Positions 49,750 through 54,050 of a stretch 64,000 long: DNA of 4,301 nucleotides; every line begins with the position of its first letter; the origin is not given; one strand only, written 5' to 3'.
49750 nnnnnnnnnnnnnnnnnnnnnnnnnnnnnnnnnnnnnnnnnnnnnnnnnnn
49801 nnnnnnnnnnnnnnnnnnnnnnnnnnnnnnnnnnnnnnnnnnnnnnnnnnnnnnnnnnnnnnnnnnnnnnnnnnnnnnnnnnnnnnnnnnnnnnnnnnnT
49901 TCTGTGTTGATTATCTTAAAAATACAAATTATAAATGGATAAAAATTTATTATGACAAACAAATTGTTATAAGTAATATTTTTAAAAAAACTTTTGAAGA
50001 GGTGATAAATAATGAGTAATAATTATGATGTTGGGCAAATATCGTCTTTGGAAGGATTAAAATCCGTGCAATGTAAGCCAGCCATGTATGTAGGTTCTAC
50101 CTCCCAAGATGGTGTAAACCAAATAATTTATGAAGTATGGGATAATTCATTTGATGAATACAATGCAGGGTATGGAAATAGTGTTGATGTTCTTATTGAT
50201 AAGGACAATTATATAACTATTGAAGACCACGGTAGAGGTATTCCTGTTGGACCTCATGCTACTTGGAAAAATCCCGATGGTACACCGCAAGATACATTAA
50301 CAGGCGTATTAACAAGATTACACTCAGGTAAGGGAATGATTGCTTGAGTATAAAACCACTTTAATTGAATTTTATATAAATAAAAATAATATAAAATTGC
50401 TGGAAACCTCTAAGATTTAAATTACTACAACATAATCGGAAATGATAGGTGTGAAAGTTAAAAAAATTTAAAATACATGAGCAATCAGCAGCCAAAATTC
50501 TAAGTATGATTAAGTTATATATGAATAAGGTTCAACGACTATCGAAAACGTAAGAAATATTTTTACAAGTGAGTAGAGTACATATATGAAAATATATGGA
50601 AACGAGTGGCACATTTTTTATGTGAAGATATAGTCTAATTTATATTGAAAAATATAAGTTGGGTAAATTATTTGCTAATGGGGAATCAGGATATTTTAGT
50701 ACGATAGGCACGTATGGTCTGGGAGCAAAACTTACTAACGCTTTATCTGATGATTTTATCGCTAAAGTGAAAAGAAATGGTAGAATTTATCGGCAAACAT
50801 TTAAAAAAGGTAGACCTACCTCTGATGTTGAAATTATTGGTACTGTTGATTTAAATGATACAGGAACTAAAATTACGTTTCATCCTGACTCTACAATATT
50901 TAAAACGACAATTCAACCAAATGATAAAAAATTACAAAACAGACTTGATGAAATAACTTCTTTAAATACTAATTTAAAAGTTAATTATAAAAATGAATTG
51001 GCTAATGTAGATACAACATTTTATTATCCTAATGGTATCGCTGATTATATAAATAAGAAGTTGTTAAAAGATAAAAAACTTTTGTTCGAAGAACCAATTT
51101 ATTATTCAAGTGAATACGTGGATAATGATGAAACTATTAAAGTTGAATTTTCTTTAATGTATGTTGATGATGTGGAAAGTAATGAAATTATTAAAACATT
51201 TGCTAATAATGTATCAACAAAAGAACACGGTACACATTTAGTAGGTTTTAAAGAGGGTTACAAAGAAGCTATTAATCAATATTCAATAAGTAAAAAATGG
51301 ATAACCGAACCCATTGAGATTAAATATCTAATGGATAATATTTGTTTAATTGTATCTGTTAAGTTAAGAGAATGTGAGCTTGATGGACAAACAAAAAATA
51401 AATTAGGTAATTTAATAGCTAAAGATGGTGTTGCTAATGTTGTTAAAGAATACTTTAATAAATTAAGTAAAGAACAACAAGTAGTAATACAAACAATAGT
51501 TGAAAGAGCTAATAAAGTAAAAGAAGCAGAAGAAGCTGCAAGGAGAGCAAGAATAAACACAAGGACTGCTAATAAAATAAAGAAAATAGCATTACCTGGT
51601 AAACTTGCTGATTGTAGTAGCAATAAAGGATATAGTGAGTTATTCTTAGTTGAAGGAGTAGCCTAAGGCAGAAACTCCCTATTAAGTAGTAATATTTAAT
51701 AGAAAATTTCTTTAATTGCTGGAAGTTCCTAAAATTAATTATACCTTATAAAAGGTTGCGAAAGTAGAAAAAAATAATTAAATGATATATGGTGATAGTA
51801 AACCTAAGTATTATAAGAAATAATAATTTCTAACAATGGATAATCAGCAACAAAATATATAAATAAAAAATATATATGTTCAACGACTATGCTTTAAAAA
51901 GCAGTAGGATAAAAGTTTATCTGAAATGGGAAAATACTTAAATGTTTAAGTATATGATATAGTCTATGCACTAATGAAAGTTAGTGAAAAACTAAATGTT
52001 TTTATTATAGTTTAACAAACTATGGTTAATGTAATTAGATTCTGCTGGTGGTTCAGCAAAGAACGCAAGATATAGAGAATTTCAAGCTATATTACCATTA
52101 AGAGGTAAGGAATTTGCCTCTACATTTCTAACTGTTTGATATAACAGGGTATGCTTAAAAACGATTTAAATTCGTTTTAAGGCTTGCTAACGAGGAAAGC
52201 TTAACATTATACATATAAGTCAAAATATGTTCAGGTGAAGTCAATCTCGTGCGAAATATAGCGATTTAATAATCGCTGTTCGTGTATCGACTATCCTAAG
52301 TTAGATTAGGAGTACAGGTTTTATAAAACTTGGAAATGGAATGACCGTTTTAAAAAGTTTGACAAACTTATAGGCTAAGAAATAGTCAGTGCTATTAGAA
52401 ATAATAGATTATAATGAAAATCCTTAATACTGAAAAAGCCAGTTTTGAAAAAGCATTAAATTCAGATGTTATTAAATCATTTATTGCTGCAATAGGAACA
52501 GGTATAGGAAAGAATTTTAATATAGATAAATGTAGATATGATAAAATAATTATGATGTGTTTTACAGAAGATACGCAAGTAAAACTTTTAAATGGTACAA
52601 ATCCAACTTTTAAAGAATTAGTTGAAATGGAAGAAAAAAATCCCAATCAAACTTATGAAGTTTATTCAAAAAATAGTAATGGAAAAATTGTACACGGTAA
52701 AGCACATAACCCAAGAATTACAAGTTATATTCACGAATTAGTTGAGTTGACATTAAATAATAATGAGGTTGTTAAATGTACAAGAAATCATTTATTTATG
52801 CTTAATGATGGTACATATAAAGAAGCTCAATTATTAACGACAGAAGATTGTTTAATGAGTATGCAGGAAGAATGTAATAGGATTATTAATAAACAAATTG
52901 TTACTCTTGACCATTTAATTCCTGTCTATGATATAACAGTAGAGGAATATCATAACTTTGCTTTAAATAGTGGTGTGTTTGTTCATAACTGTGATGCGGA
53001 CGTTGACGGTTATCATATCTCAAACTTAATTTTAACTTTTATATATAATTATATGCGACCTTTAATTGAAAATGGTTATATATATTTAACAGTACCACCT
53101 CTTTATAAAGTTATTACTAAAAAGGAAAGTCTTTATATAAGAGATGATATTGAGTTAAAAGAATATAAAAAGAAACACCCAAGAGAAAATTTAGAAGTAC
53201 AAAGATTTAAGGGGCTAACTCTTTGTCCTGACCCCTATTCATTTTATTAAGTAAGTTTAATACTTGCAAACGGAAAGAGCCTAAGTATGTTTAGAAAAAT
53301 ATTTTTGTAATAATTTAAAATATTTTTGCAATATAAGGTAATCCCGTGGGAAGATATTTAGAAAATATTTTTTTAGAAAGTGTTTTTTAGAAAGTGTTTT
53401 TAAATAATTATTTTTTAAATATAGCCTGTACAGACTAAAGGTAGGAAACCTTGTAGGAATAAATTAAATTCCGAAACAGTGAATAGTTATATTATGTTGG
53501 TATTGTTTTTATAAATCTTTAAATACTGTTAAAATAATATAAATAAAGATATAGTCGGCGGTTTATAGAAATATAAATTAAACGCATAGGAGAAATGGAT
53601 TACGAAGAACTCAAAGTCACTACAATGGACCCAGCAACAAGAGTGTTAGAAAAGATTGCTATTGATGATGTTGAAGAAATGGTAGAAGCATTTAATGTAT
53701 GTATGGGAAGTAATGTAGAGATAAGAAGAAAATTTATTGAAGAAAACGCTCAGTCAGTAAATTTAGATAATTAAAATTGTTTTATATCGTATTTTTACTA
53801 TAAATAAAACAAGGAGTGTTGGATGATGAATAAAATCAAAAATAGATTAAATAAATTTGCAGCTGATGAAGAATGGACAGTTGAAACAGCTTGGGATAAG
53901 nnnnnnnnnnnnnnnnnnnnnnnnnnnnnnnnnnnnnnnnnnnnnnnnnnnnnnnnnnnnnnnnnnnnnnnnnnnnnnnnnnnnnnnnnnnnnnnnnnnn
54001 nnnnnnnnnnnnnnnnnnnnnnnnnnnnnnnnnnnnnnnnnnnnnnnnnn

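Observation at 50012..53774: gyrB is shattered into five exons by four ORF-less group I introns plus a mini-intein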

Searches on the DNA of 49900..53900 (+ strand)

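Call 4: search_rna_families(source=window, start=49900, end=53900, threshold=evalue, max_evalue=10, show_alignments=6)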
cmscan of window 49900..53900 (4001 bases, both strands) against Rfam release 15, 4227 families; matches with E-value up to 10: 10.
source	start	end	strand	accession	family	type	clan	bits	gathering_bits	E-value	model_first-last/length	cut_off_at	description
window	50356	50657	+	RF00028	Intron_gpI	Intron;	-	52.6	50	1e-11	1-253/253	no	Group I catalytic intron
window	51912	51994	+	RF02582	tsr33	Gene; sRNA;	-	24.3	109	5.5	1-85/85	no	S. aureus tsr33 small RNA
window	51891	51984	+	RF00028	Intron_gpI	Intron;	-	24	50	0.0039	159-251/253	no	Group I catalytic intron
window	50819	50893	+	RF01161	SNORD5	Gene; snRNA; snoRNA; CD-box;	-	23.7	55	1.3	1-72/72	no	Small nucleolar RNA SNORD5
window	53815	53848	+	RF00280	SNORD51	Gene; snRNA; snoRNA; CD-box;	CL00054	20.6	50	4.7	1-79/79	no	Small nucleolar RNA SNORD51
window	52314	52373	+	RF03724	mir-1013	Gene; miRNA;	-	20.5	60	2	1-61/61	no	mir-1013 microRNA precursor family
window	51669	51728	-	RF01414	Dicty_Class_I_RNA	Gene;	-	19.2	41.5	4.8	1-56/56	no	Class I RNA from Dictyostelium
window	51546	51609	-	RF00751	mir-12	Gene; miRNA;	-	18.8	55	3.3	1-74/74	no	mir-12 microRNA precursor family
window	52227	52408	+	RF00028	Intron_gpI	Intron;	-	16.9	50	0.52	1-253/253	no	Group I catalytic intron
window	53820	53867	+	RF01304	sR5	Gene; snRNA; snoRNA; CD-box;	-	14.8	40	4.5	1-53/53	no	Small nucleolar RNA sR5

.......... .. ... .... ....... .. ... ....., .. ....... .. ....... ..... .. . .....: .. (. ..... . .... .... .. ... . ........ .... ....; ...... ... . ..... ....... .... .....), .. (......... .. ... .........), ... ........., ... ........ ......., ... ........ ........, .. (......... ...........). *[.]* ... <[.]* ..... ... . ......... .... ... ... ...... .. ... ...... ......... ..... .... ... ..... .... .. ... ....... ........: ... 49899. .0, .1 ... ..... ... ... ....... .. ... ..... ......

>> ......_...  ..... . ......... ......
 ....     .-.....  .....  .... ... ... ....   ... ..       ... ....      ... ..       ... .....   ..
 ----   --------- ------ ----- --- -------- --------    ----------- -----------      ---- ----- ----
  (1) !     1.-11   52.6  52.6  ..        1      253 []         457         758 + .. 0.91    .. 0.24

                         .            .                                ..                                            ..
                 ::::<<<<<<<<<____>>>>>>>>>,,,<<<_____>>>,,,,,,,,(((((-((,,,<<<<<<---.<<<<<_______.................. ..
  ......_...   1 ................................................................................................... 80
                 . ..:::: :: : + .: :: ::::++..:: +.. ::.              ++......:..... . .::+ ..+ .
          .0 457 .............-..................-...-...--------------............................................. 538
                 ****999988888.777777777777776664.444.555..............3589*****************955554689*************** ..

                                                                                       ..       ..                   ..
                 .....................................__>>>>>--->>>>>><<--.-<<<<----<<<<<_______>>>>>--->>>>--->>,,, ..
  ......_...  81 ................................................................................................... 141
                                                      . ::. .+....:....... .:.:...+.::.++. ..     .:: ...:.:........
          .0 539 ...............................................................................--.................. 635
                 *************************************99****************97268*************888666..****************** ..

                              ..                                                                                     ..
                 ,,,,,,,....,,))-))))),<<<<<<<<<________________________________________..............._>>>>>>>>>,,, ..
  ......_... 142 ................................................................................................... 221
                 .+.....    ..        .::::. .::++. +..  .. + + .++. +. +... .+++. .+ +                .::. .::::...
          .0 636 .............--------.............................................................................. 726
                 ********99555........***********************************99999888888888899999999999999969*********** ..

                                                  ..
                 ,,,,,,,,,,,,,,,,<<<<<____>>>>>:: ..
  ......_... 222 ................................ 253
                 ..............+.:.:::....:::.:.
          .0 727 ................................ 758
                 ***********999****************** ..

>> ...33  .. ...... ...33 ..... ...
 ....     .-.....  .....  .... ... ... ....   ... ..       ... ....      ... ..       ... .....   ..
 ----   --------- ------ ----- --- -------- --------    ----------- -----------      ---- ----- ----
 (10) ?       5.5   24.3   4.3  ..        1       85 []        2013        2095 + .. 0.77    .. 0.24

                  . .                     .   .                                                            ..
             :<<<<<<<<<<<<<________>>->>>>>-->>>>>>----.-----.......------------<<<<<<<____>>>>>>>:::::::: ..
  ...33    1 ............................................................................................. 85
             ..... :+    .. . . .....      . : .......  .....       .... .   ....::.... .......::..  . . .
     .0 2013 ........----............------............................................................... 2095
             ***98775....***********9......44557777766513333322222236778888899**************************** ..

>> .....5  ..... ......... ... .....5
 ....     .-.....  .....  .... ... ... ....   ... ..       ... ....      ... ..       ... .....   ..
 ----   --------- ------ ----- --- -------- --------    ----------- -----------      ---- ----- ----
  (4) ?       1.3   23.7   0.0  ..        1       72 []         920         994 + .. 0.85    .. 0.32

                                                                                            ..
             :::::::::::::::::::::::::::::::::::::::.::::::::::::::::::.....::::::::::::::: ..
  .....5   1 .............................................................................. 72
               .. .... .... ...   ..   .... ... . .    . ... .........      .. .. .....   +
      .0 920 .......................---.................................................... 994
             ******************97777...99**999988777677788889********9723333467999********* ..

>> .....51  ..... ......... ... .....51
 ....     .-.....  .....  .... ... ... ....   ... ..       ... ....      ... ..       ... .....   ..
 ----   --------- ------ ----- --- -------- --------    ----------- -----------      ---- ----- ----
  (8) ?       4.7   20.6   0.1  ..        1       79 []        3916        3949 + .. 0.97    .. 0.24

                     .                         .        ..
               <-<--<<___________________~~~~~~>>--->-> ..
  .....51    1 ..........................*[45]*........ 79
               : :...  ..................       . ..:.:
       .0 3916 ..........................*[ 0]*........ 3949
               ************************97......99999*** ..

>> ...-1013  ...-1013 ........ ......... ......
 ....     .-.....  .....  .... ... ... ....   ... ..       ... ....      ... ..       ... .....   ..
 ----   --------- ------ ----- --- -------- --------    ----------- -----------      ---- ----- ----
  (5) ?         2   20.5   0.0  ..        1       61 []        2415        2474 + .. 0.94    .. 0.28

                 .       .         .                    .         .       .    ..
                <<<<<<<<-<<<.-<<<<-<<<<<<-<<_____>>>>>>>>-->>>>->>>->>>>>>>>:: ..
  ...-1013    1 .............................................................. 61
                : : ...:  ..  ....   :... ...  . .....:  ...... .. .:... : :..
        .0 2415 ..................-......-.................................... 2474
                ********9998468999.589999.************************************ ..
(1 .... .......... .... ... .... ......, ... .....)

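Call 29: search_dna_similar(query=window:51640-52430:+, collection=phages, mode=distant, max_rows=25, max_evalue=0.001)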
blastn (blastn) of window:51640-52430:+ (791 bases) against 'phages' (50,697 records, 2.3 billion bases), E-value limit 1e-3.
Records with a match: 7; places in all: 7; records where one place covers at least 80% of the query: 0.
Best place of each record, by identity: 80-90% 1; 60-80% 6.
By first word of the organism name: Staphylococcus 3; Bacillus 2; Listeria 1; Pseudaeromonas 1.
By host as written in the record: Staphylococcus aureus 3; Bacillus megaterium str. ATCC 43725 2; Listeria grayi 1; Pseudaeromonas pectinilytica strain KR2-7 1.
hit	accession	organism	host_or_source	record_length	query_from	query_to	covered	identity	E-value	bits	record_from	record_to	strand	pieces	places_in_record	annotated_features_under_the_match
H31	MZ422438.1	Listeria phage LPJP1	Listeria grayi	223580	42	176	17%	71.3%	9e-7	61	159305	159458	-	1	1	rpoB: DNA-directed RNA polymerase subunit beta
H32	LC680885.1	Staphylococcus phage S6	Staphylococcus aureus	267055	65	156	12%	78.1%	9e-7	61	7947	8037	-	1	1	none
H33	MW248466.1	Staphylococcus phage MarsHill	Staphylococcus aureus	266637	65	156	12%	77.1%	4e-5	56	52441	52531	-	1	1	prohead core scaffold and protease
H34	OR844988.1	Staphylococcus phage SA 1306 Kay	Staphylococcus aureus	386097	399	475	10%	76.9%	1e-5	57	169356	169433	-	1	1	record has no annotation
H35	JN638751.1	Bacillus phage G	Bacillus megaterium str. ATCC 43725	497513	399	469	9%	76.1%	4e-4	53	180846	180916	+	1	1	252: gp252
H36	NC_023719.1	Bacillus phage G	Bacillus megaterium str. ATCC 43725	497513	399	469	9%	76.1%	4e-4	53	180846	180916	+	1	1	252: DNA topoisomerase II large subunit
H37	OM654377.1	Pseudaeromonas phage vB_PpeM_ KLEP7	Pseudaeromonas pectinilytica strain ...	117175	42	85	6%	86.4%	1e-4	54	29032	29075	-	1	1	none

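Call 32: get_annotated_region(hit=H31, flank=1500)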
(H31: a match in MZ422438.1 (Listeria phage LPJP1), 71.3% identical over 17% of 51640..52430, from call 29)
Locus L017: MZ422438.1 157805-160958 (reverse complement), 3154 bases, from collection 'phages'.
description: Listeria phage LPJP1, complete genome.
organism: Listeria phage LPJP1 (NCBI taxid 2852115)
taxonomy: Viruses; Duplodnaviria; Heunggongvirae; Uroviricota; Caudoviricetes
host: Listeria grayi; source: silage from a Wisconsin farm; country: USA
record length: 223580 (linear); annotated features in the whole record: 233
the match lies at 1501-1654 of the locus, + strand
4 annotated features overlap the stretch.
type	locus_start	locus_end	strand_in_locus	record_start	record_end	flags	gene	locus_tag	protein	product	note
CDS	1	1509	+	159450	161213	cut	rpoB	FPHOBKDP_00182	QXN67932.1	DNA-directed RNA polymerase subunit beta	-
CDS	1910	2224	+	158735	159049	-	-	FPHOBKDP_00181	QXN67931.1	hypothetical protein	-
CDS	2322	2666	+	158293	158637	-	-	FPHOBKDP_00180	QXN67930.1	hypothetical protein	-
CDS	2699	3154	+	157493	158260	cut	ligA_2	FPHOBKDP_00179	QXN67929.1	DNA ligase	-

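Call 33: get_annotated_region(hit=H32, flank=1500)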
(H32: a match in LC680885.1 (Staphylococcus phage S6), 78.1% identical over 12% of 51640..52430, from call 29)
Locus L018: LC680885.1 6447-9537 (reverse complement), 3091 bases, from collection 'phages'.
description: Staphylococcus phage S6 DNA, complete genome.
organism: Staphylococcus phage S6 (NCBI taxid 2913378)
taxonomy: Viruses; Duplodnaviria; Heunggongvirae; Uroviricota; Caudoviricetes
host: Staphylococcus aureus; source: sewage influent water; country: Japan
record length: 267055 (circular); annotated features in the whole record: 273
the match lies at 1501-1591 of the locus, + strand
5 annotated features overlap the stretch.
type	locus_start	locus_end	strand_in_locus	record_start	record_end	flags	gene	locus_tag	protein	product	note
CDS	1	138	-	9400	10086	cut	-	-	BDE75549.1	hypothetical protein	S6_0110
CDS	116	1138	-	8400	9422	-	-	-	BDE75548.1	hypothetical protein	S6_0100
CDS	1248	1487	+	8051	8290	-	-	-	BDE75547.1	hypothetical protein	S6_0090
CDS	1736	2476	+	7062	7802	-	-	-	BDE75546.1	hypothetical protein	S6_0080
CDS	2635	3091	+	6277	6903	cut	-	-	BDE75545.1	hypothetical protein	S6_0070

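Call 34: get_annotated_region(hit=H33, flank=1500)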
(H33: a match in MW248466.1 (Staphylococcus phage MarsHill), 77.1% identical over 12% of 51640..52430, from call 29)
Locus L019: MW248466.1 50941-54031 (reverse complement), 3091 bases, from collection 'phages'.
description: Staphylococcus phage MarsHill, complete genome.
organism: Staphylococcus phage MarsHill (NCBI taxid 2796499)
taxonomy: Viruses; Duplodnaviria; Heunggongvirae; Uroviricota; Caudoviricetes
host: Staphylococcus aureus; source: swine barn environmental swab; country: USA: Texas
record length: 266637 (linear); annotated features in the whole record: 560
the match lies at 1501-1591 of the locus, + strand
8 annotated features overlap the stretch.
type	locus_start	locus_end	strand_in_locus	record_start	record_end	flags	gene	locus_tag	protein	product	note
CDS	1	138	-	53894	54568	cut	-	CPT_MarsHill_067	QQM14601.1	hypothetical protein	-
CDS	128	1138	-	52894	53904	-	-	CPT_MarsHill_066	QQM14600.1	hypothetical protein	-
regulatory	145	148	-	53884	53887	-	-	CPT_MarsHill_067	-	ribosome_binding_site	-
regulatory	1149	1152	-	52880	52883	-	-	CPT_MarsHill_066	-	ribosome_binding_site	-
regulatory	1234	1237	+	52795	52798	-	-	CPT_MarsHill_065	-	ribosome_binding_site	-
CDS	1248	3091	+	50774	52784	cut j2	-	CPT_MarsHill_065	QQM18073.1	prohead core scaffold and protease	exon junction predicted based on alignment to YP_009283018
regulatory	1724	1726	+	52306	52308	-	-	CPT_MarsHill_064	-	ribosome_binding_site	-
CDS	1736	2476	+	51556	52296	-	-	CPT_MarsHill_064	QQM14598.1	LAGLIDADG homing endonuclease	SSF55608 homing endonuclease,; LAGLIDADG DNA endonuclease family Pfam entryPF03161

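Call 36: search_rna_families(source=window, start=52095, end=52430, threshold=evalue, max_evalue=1, show_alignments=2)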
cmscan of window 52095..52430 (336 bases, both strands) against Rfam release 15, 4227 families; matches with E-value up to 1: 2.
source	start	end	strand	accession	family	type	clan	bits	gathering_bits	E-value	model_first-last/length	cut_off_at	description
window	52314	52373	+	RF03724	mir-1013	Gene; miRNA;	-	20.5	60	0.17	1-61/61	no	mir-1013 microRNA precursor family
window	52227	52408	+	RF00028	Intron_gpI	Intron;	-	16.9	50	0.044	1-253/253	no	Group I catalytic intron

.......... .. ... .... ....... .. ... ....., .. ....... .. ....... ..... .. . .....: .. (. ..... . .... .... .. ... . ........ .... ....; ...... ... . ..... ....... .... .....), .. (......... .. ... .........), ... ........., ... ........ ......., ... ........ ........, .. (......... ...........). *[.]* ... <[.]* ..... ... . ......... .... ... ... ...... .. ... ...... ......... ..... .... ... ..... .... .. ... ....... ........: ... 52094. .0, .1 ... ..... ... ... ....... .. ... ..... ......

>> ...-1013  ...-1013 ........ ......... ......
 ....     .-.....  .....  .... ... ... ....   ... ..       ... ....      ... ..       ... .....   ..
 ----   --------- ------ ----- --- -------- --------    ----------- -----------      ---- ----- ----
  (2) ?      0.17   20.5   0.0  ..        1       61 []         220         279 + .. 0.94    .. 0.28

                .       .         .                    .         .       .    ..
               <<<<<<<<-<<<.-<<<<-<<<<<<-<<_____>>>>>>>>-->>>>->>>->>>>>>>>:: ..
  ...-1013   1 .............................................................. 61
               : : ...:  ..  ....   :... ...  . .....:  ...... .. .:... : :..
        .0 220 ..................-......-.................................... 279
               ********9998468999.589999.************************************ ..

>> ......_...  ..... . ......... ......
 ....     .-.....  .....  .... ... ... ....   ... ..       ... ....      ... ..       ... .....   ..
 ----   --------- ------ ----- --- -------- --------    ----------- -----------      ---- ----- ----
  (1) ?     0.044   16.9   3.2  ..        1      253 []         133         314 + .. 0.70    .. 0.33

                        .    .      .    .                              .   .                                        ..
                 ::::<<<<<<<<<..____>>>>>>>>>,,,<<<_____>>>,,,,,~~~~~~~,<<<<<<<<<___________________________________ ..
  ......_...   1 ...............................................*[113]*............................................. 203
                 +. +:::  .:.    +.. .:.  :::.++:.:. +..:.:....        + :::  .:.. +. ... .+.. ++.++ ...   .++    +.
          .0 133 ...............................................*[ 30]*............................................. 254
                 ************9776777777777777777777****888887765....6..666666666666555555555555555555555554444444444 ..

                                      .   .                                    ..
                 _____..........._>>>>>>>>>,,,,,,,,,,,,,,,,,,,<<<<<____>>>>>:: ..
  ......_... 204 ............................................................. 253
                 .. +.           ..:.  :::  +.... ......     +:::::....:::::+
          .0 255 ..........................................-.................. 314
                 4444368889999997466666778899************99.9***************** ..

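Call 37: search_rna_families(source=window, start=53205, end=53600, threshold=evalue, max_evalue=1, show_alignments=2)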
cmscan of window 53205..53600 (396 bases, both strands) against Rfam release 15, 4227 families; matches with E-value up to 1: 1.
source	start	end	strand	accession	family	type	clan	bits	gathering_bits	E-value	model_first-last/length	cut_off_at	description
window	53544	53576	+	RF00028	Intron_gpI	Intron;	-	19.9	50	0.0065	219-251/253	no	Group I catalytic intron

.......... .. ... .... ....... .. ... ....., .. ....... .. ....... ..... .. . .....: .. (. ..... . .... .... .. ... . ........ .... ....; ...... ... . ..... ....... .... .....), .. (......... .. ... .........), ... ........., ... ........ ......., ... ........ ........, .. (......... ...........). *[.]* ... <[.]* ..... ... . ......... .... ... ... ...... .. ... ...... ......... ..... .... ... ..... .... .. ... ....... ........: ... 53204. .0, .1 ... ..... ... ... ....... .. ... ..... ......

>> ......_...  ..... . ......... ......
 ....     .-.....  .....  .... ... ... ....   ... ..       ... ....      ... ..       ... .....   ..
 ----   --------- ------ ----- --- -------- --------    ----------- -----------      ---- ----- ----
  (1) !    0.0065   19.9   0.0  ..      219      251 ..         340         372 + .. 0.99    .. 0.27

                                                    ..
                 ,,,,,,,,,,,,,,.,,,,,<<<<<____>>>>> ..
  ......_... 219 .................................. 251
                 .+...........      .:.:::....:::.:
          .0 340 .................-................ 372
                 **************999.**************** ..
